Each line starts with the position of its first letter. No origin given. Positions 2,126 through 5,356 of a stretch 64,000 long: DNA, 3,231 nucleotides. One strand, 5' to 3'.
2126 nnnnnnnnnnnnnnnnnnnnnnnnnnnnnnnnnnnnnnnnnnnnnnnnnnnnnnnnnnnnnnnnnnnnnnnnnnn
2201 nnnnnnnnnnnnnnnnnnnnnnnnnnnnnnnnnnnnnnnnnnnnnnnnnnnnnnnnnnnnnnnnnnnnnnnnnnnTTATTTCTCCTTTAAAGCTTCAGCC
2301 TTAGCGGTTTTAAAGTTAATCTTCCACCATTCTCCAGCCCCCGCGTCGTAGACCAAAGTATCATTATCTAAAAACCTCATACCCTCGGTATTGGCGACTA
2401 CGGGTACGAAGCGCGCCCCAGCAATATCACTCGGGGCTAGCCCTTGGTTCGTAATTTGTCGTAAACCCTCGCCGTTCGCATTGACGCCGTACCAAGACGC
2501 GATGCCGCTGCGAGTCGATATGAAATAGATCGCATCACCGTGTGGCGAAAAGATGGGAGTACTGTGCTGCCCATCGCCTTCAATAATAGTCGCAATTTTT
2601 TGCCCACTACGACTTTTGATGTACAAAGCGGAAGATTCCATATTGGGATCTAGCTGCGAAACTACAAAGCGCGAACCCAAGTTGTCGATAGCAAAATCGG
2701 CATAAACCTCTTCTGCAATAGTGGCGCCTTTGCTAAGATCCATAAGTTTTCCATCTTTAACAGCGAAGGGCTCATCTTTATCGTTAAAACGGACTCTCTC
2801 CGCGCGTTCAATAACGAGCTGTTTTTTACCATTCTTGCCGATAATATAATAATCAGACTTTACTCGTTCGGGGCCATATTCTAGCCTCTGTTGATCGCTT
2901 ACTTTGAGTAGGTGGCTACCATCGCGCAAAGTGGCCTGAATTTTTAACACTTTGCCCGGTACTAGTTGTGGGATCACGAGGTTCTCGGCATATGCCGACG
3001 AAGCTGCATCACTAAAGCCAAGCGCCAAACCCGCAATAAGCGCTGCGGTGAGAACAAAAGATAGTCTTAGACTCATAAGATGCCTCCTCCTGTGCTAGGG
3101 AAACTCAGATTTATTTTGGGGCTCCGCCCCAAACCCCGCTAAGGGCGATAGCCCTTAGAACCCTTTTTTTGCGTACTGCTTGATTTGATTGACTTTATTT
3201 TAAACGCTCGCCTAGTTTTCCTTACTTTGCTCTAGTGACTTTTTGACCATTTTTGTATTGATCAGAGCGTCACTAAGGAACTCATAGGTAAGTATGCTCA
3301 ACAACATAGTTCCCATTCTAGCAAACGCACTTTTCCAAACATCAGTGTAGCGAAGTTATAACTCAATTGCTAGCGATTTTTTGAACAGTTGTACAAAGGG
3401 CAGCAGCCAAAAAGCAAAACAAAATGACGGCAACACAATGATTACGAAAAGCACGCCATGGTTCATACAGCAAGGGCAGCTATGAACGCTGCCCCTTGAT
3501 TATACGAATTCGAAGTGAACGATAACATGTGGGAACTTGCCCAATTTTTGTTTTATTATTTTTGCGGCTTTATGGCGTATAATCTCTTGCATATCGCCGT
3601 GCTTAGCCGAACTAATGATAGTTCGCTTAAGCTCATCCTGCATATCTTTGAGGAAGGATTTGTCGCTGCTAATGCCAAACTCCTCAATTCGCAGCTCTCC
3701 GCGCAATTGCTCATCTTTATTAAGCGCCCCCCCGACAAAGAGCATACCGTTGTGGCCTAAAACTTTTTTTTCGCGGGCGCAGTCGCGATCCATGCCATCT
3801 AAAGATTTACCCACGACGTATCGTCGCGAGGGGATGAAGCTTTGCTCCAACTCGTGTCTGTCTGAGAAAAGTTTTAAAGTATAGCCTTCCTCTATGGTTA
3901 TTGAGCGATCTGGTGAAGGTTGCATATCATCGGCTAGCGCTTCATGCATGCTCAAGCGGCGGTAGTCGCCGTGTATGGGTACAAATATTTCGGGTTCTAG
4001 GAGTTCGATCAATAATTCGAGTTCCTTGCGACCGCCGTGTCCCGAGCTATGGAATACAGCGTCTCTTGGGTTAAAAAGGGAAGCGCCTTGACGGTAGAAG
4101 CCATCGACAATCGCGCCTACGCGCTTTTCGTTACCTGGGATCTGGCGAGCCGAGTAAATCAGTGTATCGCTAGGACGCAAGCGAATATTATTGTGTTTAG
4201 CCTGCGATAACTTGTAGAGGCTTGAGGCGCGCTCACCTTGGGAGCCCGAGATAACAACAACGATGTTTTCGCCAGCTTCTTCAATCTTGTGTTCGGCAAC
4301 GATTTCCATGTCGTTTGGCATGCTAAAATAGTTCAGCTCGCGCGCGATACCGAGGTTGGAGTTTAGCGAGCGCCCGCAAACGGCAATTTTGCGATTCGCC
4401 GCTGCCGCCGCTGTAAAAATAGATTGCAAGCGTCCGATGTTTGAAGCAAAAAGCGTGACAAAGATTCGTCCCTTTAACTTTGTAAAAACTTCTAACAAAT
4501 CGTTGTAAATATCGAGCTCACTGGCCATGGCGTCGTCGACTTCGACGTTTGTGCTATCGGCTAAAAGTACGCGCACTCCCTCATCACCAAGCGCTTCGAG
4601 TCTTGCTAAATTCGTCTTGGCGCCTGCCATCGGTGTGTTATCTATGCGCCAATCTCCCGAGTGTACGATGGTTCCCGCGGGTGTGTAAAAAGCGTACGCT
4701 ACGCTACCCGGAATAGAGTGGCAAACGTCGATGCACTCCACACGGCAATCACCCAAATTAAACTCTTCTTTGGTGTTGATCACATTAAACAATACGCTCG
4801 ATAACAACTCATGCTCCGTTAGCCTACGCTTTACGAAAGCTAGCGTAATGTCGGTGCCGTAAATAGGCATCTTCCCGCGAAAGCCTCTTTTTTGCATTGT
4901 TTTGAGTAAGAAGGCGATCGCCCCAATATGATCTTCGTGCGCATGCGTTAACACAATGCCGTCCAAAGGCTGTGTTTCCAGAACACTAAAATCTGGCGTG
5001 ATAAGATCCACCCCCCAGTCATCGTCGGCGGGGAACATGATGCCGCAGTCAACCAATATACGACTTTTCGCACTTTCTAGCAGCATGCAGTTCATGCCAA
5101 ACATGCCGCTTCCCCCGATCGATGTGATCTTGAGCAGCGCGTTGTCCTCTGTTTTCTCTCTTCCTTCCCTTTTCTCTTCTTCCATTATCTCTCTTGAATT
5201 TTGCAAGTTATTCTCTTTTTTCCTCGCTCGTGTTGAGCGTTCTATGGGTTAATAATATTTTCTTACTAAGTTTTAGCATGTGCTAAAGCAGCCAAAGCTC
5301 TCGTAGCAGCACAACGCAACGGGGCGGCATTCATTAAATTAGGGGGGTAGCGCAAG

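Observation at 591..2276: Secreted M23 peptidase carrying ~10 tandem 8-Cys modules and a MYXO-CTERM-like sorting tail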

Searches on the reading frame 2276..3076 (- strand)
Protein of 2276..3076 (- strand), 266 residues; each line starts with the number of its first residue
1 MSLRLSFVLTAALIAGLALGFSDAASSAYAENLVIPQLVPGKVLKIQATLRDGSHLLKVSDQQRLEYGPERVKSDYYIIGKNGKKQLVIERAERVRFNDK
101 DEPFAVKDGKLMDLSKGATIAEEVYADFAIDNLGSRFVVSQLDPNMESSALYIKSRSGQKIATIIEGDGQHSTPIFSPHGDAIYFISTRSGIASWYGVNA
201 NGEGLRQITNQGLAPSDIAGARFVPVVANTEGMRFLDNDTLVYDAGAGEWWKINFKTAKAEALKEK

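Call 3: search_protein_families(library=pfam, proteins=[window:2276-3076:-], max_evalue=1)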
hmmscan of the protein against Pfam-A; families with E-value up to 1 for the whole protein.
window:2276-3076:- (266 aa): 1 family
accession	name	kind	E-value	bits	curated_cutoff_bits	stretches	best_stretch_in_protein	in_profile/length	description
PF07676.18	PD40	-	0.032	14.6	20.9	1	166-191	6-32/38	WD40-like Beta Propeller Repeat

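Call 4: search_protein_families(library=ncbifam, proteins=[window:2276-3076:-], max_evalue=1)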
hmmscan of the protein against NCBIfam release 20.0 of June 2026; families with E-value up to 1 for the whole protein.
window:2276-3076:- (266 aa): 3 families
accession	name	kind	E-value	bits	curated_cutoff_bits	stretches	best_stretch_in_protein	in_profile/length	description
TIGR02800.1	propeller_TolB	equivalog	1.9e-05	23.8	343.15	1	148-212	258-322/418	Tol-Pal system beta propeller repeat protein TolB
NF053518.1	DipepPtdsDpp5Prph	equivalog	0.00064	18.4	900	1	141-211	34-104/655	dipeptidyl-peptidase Dpp5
NF033523.0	lasso_peptidase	equivalog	0.0075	15.1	400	1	152-212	71-131/638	Atxe2 family lasso peptide isopeptidase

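Call 41: search_solved_structures(query=A4, max_evalue=1, show_alignments=1)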
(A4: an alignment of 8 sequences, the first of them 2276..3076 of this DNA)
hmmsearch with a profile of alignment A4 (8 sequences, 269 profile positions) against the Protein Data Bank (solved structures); distinct sequences matched with E-value up to 1: 20.
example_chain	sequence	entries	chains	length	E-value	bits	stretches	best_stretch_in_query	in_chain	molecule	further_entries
7mx5_A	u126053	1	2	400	2.3e-15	60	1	153-213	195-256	Tol-Pal system protein TolB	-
2ojh_A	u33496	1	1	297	2.8e-15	59.7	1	160-212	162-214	Uncharacterized protein Atu1656/AGR_C_3050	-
8wt1_A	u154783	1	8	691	5e-11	45.7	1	133-211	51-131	S9 family peptidase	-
6pnv_A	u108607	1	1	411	4.3e-10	42.6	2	134-212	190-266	Tol-Pal system protein TolB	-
4jml_A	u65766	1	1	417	1.1e-09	41.3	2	159-212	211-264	Protein TolB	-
2hqs_A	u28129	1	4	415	1.1e-09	41.3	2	160-212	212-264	Protein tolB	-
2w8b_B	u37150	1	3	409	1.2e-09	41.2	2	160-212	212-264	PROTEIN TOLB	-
1crz_A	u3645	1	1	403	1.2e-09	41.2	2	160-212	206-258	TOLB PROTEIN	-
2w8b_A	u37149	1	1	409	1.3e-09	41.1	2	160-212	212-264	PROTEIN TOLB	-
7nst_E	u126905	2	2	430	1.4e-09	40.9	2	134-212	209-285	Tol-Pal system protein TolB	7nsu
3iax_A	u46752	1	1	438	1.7e-09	40.7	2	160-212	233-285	Protein tolB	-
1c5k_A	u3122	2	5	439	1.7e-09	40.7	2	160-212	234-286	PROTEIN (TOLB PROTEIN) | PROTEIN TOLB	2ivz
4r40_A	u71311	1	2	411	4.7e-08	36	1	131-212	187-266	Protein TolB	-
4pwz_A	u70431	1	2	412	5.1e-08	35.8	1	131-212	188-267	Protein TolB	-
3pe7_A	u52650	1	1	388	1e-06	31.6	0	177-212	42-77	Oligogalacturonate lyase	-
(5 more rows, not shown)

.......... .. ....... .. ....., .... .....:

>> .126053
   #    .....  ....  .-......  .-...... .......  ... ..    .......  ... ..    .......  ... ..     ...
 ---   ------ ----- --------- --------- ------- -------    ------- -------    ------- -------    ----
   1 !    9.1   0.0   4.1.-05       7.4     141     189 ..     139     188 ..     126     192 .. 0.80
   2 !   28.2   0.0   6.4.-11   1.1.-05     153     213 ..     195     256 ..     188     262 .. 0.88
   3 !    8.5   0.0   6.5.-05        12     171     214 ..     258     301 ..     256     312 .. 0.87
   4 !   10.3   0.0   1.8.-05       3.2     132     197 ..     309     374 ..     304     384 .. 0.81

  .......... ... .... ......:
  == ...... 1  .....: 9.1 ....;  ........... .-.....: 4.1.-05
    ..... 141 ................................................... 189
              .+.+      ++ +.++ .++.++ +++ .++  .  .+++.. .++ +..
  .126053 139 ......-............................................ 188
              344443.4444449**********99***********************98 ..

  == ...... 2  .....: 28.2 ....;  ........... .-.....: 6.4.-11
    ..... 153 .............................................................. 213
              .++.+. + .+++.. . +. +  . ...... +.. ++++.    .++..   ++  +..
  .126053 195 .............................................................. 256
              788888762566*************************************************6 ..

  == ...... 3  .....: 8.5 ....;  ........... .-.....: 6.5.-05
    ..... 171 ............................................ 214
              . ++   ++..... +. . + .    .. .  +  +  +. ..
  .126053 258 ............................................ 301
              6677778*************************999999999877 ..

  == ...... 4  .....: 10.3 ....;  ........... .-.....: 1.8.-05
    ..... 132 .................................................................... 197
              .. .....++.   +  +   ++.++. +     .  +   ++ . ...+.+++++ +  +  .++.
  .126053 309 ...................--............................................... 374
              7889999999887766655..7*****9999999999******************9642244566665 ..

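Call 61: find_homologous_proteins(query=A4, max_evalue=0.00001)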
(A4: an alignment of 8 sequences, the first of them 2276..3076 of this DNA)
Query A4 (8 sequences) (266 aa, profile of the alignment): 36 proteins with E <= 0.00001 among 8000 candidates.
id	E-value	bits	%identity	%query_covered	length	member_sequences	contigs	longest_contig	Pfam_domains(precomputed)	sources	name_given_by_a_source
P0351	1.2e-95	338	100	100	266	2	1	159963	PF26549.1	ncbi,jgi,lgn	ncbi:MAG: TolB family protein [Bradymonadia bacterium]|jgi:hypothetical protein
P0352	5.1e-84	300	29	56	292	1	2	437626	PF07676.19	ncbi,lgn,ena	-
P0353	4.6e-73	264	30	37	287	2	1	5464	PF07676.19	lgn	-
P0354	4.8e-71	257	27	37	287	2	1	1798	-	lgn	-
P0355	1.6e-68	249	26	52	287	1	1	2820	PF07676.19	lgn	-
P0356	1.6e-64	236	29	42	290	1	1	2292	PF07676.19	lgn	-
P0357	1.0e-63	233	29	37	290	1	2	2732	PF26549.1,PF07676.19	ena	-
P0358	1.4e-48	184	30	42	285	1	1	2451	-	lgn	-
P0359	6.4e-48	182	32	42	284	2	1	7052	-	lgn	-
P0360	1.2e-47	181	39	38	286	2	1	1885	PF26549.1,PF07676.19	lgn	-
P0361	3.0e-47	179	30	50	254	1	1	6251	PF26549.1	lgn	-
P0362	1.2e-45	174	31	58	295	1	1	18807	-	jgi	jgi:hypothetical protein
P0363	2.1e-45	173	28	53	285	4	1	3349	PF26549.1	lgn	-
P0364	5.5e-44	169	30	42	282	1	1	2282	-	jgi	jgi:hypothetical protein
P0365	9.5e-44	168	32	50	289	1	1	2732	-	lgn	-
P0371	1.1e-41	161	31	53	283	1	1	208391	PF07676.19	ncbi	-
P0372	1.1e-40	158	35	37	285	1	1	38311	-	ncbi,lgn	-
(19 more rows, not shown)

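Call 62: find_encoding_contigs(protein=P0352, flank=4000, max_places=1)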
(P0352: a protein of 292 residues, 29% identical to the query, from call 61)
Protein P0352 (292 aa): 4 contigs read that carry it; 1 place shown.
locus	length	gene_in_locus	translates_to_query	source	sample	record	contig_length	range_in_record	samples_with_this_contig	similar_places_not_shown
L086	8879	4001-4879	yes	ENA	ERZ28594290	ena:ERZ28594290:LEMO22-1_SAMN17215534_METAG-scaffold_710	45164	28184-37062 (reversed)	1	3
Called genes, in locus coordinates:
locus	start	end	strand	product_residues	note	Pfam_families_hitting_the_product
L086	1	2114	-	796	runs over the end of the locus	PF00912:Transgly, PF00905:Transpeptidase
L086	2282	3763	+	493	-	PF01266:DAO (faint), PF01593:Amino_oxidase, PF13450:NAD_binding_8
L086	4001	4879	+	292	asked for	PF07676:PD40 (weak)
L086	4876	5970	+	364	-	PF01551:Peptidase_M23, PF25275:Golvesin_C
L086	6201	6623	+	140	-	PF08818:DUF1801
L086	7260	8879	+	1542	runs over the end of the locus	PF00270:DEAD, PF00271:Helicase_C, PF19306:WHD_Lhr, PF08494:DEAD_assoc, PF23236:WHD_2nd_Lhr, PF23235:WHD_3rd_Lhr, PF23234:WHD_4th_Lhr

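Call 63: find_encoding_contigs(protein=P0371, flank=4000, max_places=1)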
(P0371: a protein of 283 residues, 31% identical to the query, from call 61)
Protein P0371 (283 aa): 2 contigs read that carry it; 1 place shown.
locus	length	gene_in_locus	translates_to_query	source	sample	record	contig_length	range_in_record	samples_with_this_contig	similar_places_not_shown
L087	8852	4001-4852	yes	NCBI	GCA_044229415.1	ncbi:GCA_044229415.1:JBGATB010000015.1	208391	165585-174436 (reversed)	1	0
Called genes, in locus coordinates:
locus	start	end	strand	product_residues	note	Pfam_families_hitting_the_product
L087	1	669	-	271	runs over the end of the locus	PF09296:NUDIX-like, PF09297:Zn_ribbon_NUD, PF00293:NUDIX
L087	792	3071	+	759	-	PF12770:CHAT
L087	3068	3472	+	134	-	-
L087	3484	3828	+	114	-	PF19682:DUF6184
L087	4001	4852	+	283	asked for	PF07676:PD40 (faint)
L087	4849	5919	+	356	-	PF01551:Peptidase_M23, PF25275:Golvesin_C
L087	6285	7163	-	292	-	-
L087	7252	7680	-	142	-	-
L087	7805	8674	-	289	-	PF06912:DUF1275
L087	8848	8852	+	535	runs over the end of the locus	-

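Call 64: find_encoding_contigs(protein=P0372, flank=4000, max_places=1)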
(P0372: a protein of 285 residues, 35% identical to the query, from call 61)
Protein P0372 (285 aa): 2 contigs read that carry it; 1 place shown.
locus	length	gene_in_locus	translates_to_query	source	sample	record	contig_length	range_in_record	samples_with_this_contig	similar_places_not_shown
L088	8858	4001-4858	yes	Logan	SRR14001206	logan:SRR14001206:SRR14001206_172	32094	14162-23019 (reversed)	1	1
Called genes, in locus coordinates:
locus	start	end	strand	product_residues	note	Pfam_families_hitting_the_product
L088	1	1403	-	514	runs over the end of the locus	PF00072:Response_reg, PF00158:Sigma54_activat, PF14532:Sigma54_activ_2, PF00004:AAA (weak), PF07728:AAA_5 (weak), PF25601:AAA_lid_14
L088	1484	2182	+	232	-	PF23416:DUF7107 (faint), PF00691:OmpA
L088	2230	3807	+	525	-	PF00069:Pkinase, PF07714:PK_Tyr_Ser-Thr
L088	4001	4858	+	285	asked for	-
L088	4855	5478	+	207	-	PF01551:Peptidase_M23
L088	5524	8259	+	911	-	PF00004:AAA (faint), PF14559:TPR_19 (faint), PF00158:Sigma54_activat, PF14532:Sigma54_activ_2, PF07728:AAA_5, PF25601:AAA_lid_14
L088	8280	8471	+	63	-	-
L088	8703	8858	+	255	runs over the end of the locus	-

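Call 65: find_encoding_contigs(protein=P0362, flank=4000, max_places=1)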
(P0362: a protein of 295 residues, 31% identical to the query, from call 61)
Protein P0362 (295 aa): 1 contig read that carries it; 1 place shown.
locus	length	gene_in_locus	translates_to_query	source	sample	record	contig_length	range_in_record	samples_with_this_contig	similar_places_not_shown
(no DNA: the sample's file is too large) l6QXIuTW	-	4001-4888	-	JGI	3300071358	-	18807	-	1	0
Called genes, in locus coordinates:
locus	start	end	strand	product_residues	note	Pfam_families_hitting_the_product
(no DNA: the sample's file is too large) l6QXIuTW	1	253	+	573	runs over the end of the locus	PF00526:Dicty_CTDC (weak)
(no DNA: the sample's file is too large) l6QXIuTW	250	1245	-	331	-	-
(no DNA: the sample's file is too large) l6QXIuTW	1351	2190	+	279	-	-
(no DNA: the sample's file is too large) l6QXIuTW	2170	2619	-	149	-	PF11196:DUF2834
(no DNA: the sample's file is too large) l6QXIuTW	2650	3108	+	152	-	-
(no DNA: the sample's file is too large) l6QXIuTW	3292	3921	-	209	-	PF00440:TetR_N, PF17932:TetR_C_24 (weak)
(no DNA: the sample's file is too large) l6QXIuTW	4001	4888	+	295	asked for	-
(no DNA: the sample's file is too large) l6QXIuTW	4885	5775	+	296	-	PF08239:SH3_3, PF01551:Peptidase_M23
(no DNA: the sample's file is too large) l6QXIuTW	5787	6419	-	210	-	PF05401:NodS, PF13489:Methyltransf_23, PF00398:RrnaAD (weak), PF01728:FtsJ, PF05891:Methyltransf_PK (weak), PF13649:Methyltransf_25, PF08241:Methyltransf_11, PF08242:Methyltransf_12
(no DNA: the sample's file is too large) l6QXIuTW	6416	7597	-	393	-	PF08450:SGL, PF01436:NHL (faint)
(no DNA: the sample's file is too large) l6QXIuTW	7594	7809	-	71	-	PF03884:YacG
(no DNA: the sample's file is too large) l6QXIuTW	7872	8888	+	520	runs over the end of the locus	PF00069:Pkinase, PF07714:PK_Tyr_Ser-Thr, PF03109:ABC1 (weak)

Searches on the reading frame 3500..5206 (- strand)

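Call 3: search_protein_families(library=pfam, proteins=[window:3500-5206:-], max_evalue=1)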
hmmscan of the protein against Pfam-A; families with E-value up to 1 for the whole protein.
window:3500-5206:- (568 aa): 8 families
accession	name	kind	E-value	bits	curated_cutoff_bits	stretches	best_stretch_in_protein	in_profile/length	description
PF22505.1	RNase_J_b_CASP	-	2.8e-35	121.3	27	1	245-368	1-124/126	Ribonuclease J, beta-CASP domain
PF12706.13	Lactamase_B_2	-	3e-13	50.3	27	1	49-188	2-145/200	Beta-lactamase superfamily domain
PF00753.33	Lactamase_B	-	3.7e-10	40.5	22.7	1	39-103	7-66/196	Metallo-beta-lactamase superfamily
PF07521.17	RMMBL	-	2.4e-08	34.3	21.6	1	386-425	13-52/63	Zn-dependent metallo-hydrolase RNA specificity domain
PF16661.11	Lactamase_B_6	-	0.00017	21.5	27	1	42-120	1-74/193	Metallo-beta-lactamase superfamily domain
PF13483.12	Lactamase_B_3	-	0.0073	16.7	24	1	36-185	5-110/160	Beta-lactamase superfamily domain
PF23023.1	Anti-Pycsar_Apyc1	-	0.013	15.4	50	1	36-107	18-81/250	Anti-Pycsar protein Apyc1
PF17770.6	RNase_J_C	-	0.022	16.2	23.8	1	478-563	3-97/102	Ribonuclease J C-terminal domain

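Call 4: search_protein_families(library=ncbifam, proteins=[window:3500-5206:-], max_evalue=1)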
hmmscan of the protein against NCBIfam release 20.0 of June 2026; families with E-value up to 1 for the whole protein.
window:3500-5206:- (568 aa): 29 families (the best 25 are shown)
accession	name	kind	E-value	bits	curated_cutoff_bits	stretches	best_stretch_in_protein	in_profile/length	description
NF047419.1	RNase_J1_RnjA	exception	8.4e-122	407.6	820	1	26-537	3-512/549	ribonuclease J1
TIGR00649.1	MG423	subfamily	3.7e-116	388.7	400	1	25-564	1-544/546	RNase J family beta-CASP ribonuclease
TIGR03675.1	arCOG00543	equivalog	4.6e-18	64.8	580.2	1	12-123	162-265/631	beta-CASP ribonuclease aCPSF1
TIGR02651.1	RNase_Z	equivalog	4.7e-11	42.3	292.95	1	76-176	47-150/302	ribonuclease Z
NF000801.0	PRK00055.1-3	equivalog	2.2e-08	33.5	252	1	76-175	49-154/307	ribonuclease Z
NF045584.1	cas14_MBL_CASP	equivalog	3.3e-08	32.3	800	1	26-121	2-85/612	type VII CRISPR-associated protein Cas14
NF002553.0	PRK02113.1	equivalog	4.8e-05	22.9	386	1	41-163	38-151/252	MBL fold metallo-hydrolase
TIGR00361.1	ComEC_Rec2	equivalog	5.6e-05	21.5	190.05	1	41-105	455-516/663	DNA internalization-related competence protein ComEC/Rec2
NF012229.1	bla_class_B_core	domain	0.00024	21.3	100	1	29-101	6-72/139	metallo-beta-lactamase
NF038231.1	MBL_Geo_Pelo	equivalog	0.00045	19.9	360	1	79-172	64-160/250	GPMC system MBL fold metallohydrolase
NF001911.0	PRK00685.1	equivalog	0.0024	17.4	144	1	36-102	6-62/228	metal-dependent hydrolase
TIGR03413.1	GSH_gloB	equivalog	0.0033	16.9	200.8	1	80-105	43-68/248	hydroxyacylglutathione hydrolase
NF041809.1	Avs1a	equivalog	0.0056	15.5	420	1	40-102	9-69/387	AVAST type 1 anti-phage system MBL fold metallo-hydrolase Avs1a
NF033088.2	bla_subclass_B1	equivalog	0.0061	16.2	200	1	31-102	25-90/217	subclass B1 metallo-beta-lactamase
NF008887.0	PRK11921.1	equivalog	0.0061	15.5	635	1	76-159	67-139/396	anaerobic nitric oxide reductase flavorubredoxin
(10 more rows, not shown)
